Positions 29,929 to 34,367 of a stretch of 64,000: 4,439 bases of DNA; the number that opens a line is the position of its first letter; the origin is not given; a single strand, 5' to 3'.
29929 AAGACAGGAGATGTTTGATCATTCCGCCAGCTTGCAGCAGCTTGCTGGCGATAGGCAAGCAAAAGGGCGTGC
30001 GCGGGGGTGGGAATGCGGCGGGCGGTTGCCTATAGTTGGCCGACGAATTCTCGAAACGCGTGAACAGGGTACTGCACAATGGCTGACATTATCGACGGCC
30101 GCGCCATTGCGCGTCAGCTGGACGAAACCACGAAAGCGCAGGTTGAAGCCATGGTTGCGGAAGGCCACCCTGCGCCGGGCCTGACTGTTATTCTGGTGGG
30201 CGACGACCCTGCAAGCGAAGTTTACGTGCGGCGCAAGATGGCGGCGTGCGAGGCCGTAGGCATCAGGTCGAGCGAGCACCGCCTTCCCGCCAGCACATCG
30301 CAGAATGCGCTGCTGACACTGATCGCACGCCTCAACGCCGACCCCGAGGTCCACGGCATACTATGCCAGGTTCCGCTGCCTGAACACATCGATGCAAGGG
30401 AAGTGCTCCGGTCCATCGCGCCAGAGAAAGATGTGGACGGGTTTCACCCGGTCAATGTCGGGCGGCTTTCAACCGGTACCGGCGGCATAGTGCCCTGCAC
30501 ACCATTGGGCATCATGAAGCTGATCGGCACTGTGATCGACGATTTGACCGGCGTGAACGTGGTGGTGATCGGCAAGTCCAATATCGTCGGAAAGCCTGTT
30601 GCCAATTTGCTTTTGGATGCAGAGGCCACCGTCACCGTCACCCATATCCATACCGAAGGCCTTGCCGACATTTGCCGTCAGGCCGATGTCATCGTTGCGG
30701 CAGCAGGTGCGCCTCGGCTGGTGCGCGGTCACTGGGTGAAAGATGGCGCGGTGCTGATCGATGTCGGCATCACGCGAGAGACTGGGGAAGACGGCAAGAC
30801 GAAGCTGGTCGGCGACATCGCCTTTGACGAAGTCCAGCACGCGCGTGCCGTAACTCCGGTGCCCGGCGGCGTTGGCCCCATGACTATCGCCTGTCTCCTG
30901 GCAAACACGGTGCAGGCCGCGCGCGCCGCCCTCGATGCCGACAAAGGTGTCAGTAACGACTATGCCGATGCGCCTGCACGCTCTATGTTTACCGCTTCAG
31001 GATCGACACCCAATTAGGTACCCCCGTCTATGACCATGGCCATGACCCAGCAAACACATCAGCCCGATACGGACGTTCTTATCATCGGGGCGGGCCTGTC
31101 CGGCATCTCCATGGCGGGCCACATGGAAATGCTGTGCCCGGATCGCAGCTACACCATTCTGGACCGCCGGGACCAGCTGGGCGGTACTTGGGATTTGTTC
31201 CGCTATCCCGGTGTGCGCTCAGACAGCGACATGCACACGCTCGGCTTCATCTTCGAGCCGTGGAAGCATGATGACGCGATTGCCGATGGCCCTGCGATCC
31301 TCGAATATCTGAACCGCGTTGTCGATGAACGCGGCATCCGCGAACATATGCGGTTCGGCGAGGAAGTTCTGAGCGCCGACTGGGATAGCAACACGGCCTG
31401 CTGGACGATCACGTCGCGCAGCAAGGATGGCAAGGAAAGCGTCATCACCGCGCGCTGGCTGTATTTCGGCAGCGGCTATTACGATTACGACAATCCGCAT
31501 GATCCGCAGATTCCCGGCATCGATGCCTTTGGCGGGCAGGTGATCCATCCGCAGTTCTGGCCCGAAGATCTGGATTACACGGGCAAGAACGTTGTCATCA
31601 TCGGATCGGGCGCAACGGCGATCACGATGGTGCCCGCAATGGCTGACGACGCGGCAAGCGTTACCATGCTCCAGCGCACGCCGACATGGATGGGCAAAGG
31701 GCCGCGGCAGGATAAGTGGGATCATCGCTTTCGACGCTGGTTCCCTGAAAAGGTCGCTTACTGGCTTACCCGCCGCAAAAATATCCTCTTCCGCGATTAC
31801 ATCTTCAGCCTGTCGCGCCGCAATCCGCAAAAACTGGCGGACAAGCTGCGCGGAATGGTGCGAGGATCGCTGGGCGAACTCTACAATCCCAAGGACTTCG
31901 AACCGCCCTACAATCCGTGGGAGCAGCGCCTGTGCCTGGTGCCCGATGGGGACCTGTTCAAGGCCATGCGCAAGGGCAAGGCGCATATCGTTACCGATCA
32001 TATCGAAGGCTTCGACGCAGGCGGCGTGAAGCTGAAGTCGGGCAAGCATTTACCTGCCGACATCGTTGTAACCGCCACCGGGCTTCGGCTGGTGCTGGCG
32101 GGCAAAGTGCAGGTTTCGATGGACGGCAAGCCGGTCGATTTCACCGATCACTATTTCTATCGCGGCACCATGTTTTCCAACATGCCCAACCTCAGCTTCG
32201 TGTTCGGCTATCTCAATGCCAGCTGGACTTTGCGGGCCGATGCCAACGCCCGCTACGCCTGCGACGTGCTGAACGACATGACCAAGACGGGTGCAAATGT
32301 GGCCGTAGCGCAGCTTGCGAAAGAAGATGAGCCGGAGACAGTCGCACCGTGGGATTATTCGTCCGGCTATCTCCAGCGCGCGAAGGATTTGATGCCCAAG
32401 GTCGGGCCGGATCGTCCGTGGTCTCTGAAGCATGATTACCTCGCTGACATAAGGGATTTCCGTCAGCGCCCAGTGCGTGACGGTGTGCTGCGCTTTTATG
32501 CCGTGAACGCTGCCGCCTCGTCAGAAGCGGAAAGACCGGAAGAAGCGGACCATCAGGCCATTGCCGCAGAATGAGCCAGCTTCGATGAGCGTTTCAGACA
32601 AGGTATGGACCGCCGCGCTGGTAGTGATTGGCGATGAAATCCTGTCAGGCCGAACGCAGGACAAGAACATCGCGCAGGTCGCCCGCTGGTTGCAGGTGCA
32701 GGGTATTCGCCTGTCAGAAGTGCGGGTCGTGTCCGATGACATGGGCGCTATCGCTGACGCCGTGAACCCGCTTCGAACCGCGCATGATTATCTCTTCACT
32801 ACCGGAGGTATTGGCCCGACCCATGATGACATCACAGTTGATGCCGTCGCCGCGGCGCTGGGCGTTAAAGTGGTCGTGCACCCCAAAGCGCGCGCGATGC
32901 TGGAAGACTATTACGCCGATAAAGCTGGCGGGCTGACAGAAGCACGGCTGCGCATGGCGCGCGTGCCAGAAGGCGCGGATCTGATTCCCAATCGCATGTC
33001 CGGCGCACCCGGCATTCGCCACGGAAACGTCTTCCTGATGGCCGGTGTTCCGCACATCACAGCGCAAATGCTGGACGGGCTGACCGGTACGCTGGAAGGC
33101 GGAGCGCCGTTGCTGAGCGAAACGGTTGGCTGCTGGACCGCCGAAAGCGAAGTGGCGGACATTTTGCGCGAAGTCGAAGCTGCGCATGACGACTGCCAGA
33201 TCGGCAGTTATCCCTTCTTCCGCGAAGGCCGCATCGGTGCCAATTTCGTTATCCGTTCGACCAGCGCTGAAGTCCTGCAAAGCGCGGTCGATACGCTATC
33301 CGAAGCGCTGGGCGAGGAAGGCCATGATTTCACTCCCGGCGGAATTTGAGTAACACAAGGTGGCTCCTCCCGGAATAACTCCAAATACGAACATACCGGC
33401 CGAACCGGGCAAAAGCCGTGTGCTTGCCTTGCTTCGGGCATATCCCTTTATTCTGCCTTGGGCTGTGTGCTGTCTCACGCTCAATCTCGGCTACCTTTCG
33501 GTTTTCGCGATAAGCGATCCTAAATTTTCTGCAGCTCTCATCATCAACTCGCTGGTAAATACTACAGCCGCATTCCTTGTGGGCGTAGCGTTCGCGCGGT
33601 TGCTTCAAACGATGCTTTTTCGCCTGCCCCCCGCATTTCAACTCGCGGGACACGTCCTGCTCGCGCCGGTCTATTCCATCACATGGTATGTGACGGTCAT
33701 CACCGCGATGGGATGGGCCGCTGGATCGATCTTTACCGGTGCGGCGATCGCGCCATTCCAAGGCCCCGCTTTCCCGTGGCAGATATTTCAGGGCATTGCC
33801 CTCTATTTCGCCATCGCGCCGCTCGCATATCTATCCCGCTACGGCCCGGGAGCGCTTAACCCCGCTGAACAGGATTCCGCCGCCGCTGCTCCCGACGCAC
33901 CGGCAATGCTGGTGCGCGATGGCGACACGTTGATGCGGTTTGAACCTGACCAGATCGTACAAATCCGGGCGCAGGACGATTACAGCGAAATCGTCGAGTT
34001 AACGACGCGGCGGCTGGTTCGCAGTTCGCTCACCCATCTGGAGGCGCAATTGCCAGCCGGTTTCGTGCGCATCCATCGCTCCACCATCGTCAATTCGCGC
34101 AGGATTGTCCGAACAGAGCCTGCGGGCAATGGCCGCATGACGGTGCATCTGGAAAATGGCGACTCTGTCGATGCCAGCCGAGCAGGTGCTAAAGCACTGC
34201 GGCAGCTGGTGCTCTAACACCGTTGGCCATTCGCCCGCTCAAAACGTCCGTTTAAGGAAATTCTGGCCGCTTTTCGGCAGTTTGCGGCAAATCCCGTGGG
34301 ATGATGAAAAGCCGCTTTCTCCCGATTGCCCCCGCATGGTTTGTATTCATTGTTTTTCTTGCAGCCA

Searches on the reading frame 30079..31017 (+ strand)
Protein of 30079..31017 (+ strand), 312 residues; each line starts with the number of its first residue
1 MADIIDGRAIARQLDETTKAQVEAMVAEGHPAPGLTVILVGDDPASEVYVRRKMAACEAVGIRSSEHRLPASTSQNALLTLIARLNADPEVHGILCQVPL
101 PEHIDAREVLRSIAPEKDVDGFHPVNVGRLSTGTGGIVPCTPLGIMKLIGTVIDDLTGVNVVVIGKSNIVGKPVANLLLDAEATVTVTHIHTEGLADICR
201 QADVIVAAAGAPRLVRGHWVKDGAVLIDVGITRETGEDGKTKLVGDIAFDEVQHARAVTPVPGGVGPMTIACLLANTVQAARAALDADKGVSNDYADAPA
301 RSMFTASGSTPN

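Call 56: search_protein_families(library=pfam, proteins=[window:30079-31017:+])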
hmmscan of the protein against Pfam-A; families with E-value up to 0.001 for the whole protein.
window:30079-31017:+ (312 aa): 2 families
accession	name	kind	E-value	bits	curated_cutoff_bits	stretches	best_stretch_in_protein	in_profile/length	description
PF02882.25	THF_DHG_CYH_C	-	5.4e-60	201.8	27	1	123-283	1-158/160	Tetrahydrofolate dehydrogenase/cyclohydrolase, NAD(P)-binding domain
PF00763.28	THF_DHG_CYH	-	3.4e-42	143.8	32.8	1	5-120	1-115/115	Tetrahydrofolate dehydrogenase/cyclohydrolase, catalytic domain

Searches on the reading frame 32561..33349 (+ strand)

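Call 56: search_protein_families(library=pfam, proteins=[window:32561-33349:+])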
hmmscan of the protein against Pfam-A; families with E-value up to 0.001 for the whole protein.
window:32561-33349:+ (262 aa): 2 families
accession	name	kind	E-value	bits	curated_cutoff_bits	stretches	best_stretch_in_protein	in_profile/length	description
PF00994.29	MoCF_biosynth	-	2.4e-27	95.8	26.6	1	20-174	2-137/144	Probable molybdopterin binding domain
PF24102.1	FLAD1_M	-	4.1e-17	62.2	27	1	183-253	1-72/78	FAD synthase, middle domain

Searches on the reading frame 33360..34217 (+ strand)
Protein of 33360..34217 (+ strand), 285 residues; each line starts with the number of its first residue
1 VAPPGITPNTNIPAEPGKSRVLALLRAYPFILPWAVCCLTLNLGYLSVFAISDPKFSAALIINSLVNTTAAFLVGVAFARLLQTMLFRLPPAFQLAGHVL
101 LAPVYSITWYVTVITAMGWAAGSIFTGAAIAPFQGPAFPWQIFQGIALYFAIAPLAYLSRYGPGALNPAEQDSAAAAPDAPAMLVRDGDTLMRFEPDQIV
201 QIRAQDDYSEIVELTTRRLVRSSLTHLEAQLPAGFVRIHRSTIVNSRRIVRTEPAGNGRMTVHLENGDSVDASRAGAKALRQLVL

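Call 56: search_protein_families(library=pfam, proteins=[window:33360-34217:+])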
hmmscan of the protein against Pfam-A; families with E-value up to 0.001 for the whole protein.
window:33360-34217:+ (285 aa): 1 family
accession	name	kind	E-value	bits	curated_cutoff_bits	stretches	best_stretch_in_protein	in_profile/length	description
PF04397.21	LytTR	-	4e-19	69.1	22.6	1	191-283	3-96/98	LytTr DNA-binding domain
